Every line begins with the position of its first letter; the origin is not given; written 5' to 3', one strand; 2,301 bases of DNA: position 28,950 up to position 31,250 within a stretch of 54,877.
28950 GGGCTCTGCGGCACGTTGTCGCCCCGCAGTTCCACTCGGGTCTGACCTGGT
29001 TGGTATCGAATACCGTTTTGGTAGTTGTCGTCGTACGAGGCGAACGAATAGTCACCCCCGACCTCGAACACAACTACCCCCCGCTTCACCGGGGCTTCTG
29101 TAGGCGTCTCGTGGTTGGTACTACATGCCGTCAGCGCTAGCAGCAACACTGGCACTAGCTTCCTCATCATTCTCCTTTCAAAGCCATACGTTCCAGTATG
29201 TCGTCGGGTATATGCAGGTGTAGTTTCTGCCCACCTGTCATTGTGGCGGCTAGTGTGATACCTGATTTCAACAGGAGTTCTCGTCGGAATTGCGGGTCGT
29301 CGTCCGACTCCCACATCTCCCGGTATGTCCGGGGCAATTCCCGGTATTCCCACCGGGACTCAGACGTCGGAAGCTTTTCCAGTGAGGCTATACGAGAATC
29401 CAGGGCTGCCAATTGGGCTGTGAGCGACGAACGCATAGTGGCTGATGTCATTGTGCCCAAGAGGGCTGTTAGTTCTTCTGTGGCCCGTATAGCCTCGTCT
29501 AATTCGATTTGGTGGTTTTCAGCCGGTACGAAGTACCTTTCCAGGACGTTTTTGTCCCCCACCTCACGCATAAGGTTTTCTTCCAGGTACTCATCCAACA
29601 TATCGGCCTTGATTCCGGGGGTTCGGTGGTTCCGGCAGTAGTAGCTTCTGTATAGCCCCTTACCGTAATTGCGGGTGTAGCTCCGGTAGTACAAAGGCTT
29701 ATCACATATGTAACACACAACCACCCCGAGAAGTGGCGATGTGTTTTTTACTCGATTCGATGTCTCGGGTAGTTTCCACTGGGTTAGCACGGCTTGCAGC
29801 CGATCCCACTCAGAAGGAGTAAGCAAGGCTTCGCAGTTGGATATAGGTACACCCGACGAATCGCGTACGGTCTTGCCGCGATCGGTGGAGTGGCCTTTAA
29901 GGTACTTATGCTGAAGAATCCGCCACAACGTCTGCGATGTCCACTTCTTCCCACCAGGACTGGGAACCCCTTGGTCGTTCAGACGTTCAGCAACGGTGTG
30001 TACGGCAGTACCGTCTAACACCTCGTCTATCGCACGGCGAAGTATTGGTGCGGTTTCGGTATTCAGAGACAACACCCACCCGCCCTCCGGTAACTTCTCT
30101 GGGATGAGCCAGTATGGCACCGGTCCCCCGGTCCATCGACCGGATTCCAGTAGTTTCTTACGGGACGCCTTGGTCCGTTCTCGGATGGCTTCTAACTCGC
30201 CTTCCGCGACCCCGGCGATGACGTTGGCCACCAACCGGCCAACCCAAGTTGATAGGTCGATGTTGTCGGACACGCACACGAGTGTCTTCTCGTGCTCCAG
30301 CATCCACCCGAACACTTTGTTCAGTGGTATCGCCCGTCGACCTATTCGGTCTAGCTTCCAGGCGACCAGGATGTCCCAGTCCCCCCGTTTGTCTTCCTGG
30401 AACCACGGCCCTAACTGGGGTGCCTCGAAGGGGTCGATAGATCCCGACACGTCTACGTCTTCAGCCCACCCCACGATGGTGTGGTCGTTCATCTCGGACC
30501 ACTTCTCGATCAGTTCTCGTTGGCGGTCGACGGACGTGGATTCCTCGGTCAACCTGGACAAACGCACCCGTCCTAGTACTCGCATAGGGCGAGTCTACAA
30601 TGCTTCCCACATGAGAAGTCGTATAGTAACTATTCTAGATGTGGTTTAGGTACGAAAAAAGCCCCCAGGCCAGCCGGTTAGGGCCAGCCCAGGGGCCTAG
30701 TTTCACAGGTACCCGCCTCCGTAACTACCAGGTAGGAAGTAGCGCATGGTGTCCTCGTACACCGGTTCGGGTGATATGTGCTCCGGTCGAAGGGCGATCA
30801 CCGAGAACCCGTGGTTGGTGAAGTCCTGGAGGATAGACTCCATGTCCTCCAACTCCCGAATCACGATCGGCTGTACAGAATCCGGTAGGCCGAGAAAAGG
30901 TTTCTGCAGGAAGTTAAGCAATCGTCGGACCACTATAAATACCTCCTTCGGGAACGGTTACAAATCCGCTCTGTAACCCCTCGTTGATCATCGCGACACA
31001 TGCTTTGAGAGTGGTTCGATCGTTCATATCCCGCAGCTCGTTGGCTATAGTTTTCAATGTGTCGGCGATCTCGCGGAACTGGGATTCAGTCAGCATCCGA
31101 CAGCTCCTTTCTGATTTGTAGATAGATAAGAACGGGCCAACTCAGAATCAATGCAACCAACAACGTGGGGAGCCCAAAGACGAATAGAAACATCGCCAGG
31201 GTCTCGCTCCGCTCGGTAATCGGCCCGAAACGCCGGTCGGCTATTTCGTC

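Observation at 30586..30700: Candidate attP palindrome, leaderless int promoter and an upstream leftward terminator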

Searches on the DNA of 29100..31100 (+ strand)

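Call 3: search_dna_similar(query=window:29100-31100:+, collection=phages, mode=near, max_rows=30)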
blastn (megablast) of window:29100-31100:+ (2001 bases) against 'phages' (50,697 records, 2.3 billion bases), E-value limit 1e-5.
Records with a match: 4; places in all: 7; records where one place covers at least 80% of the query: 0.
Best place of each record, by identity: >=99% 1; 90-95% 1; 80-90% 2.
By first word of the organism name: Mycobacterium 4.
By host as written in the record: Mycobacterium abscessus GD43A 1; Mycobacterium abscessus BWHA 1; Mycobacterium abscessus T46 1; Mycobacterium abscessus T49 1.
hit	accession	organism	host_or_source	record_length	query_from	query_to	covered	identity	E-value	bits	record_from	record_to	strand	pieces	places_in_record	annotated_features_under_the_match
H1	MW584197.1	Mycobacterium phage prophiGD43A-4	Mycobacterium abscessus GD43A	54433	1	1524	76%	100.0%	0e+0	2815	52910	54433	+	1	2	93: serine integrase | 92: hypothetical protein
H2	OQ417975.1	Mycobacterium phage prophiBWHA-1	Mycobacterium abscessus BWHA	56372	1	1524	76%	86.1%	0e+0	1629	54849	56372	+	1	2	92: serine integrase | 91: hypothetical protein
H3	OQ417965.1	Mycobacterium phage prophiT46-3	Mycobacterium abscessus T46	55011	1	1524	76%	85.9%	0e+0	1613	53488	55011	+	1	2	96: serine integrase | 95: hypothetical protein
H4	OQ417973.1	Mycobacterium phage prophiT49-3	Mycobacterium abscessus T49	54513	1552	1834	10%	93.2%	7e-53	301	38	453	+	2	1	1: hypothetical protein | 2: hypothetical protein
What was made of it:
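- It is 100% identical to prophiGD43A-4 across int (call 3).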

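Call 6: search_dna_similar(query=window:30500-30800:+, collection=phages, mode=distant, max_rows=40)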
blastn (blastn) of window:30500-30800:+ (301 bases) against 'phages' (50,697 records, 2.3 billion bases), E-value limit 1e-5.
Records with a match: 13; places in all: 16; records where one place covers at least 80% of the query: 0.
Best place of each record, by identity: >=99% 2; 90-95% 2; 60-80% 9.
By first word of the organism name: Mycobacterium 13.
By host as written in the record: Mycobacterium smegmatis mc2 155 5; Mycobacterium smegmatis mc2155 3; Mycobacterium abscessus GD43A 1; Mycobacterium abscessus T46 1; Mycobacterium abscessus BWHA 1; Mycobacterium smegmatis mc#155 1; Mycobacterium abscessus T49 1.
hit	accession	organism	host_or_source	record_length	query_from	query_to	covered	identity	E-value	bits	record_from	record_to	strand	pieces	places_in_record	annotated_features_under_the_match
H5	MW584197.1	Mycobacterium phage prophiGD43A-4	Mycobacterium abscessus GD43A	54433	117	301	61%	100.0%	9e-90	334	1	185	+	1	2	1: hypothetical protein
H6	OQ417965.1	Mycobacterium phage prophiT46-3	Mycobacterium abscessus T46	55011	117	301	61%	94.1%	5e-74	283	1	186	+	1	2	1: hypothetical protein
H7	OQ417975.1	Mycobacterium phage prophiBWHA-1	Mycobacterium abscessus BWHA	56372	117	301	61%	91.0%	9e-65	252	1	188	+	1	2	1: hypothetical protein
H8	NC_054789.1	Mycobacterium phage DroogsArmy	Mycobacterium smegmatis mc2155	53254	1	86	29%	75.6%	3e-7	62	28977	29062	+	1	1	34: integrase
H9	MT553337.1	Mycobacterium phage DroogsArmy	Mycobacterium smegmatis mc2155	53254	1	86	29%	75.6%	3e-7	62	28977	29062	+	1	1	34: serine integrase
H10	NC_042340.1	Mycobacterium phage Goose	Mycobacterium smegmatis mc2 155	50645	16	87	24%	79.2%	9e-8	64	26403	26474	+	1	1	34: integrase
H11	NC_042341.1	Mycobacterium phage Rebeuca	Mycobacterium smegmatis mc2 155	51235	16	87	24%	79.2%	9e-8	64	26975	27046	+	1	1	35: integrase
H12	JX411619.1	Mycobacterium phage Rebeuca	Mycobacterium smegmatis mc2 155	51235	16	87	24%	79.2%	9e-8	64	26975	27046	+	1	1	35: serine integrase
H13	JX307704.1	Mycobacterium phage Goose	Mycobacterium smegmatis mc2 155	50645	16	87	24%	79.2%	9e-8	64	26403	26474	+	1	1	34: integrase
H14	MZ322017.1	Mycobacterium phage Eaglepride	Mycobacterium smegmatis mc#155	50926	16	87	24%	79.2%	9e-8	64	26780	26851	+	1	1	35: serine integrase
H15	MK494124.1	Mycobacterium phage Kristoff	Mycobacterium smegmatis mc2 155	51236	16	87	24%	79.2%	9e-8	64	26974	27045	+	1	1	35: serine integrase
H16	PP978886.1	Mycobacterium phage Edison31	Mycobacterium smegmatis mc2155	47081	16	87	24%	79.2%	9e-8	64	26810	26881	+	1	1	34: serine integrase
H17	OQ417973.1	Mycobacterium phage prophiT49-3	Mycobacterium abscessus T49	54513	152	197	15%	100.0%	3e-14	84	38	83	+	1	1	none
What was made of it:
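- The prophage record ends and starts overlap at 30616-30623 (calls 3, 6).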

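Call 59: search_rna_families(source=window, start=30300, end=31000, threshold=evalue, max_evalue=1)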
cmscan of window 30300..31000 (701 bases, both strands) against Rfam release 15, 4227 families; matches with E-value up to 1: 1.
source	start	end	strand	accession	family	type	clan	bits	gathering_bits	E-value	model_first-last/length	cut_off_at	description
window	30654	30730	-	RF02399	NsiR1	Gene; sRNA;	-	18.6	39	0.47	1-60/60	no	Nitrogen stress-induced RNA 1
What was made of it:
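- Tried and rejected: Known RNA family in 30300-31000: only a sub-threshold chance hit, NsiR1, 18.6 bits against a cutoff of 39 (call 59).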
